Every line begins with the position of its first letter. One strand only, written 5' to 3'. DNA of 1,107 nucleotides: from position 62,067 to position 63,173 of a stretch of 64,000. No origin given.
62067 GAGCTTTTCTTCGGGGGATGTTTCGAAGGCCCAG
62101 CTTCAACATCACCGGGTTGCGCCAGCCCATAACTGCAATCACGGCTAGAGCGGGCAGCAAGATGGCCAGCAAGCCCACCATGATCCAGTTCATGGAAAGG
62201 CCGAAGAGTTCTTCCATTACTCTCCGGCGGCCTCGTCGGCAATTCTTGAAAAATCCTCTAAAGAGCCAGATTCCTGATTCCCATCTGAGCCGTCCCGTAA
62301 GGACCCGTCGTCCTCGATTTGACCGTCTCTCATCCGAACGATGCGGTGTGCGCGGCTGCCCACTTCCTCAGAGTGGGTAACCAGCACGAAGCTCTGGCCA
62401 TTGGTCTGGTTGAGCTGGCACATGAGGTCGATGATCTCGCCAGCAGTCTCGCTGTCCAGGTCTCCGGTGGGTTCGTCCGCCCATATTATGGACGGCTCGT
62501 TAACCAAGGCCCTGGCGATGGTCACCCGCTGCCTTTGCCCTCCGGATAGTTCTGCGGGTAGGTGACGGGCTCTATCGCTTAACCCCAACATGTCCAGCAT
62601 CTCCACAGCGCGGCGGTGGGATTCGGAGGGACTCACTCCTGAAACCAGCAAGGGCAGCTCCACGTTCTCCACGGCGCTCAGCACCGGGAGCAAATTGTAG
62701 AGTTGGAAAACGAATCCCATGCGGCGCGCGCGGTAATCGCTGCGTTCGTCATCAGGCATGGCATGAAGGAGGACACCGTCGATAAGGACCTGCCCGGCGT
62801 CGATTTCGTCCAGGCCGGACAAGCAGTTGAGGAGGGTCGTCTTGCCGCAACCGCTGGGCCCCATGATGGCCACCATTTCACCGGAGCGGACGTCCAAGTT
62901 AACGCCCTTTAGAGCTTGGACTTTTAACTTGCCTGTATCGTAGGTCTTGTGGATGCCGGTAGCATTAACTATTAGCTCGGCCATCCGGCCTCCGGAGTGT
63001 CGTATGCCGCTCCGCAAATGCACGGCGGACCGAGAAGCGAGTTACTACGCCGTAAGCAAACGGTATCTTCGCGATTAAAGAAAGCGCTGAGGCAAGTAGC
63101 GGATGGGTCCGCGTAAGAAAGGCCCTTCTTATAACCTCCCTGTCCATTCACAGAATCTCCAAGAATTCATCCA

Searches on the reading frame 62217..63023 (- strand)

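Call 74: search_protein_families(library=pfam, proteins=[window:62217-63023:-], max_evalue=0.001)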
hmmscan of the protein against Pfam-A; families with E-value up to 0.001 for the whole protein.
window:62217-63023:- (268 aa): 7 families
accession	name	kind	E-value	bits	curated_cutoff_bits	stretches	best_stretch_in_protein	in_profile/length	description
PF00005.33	ABC_tran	-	7.9e-35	120.9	25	1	38-186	1-136/137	ABC transporter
PF02463.25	SMC_N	-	4.1e-05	23.5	40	0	156-232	134-212/220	RecF/RecN/SMC N terminal domain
PF03215.21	Rad17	-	8.6e-05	23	23.8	1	36-99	33-94/186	Rad17 P-loop domain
PF03193.22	RsgA_GTPase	-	0.00037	20.8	30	1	43-79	102-137/174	RsgA GTPase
PF13304.12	AAA_21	-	0.00069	20.2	27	0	51-74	2-25/304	AAA domain, putative AbiEii toxin, Type IV TA system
PF13238.12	AAA_18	-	0.00078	20.3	29.4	0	51-101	1-50/128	AAA domain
PF13476.12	AAA_23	-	0.00083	20.5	27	0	41-68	13-39/201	AAA domain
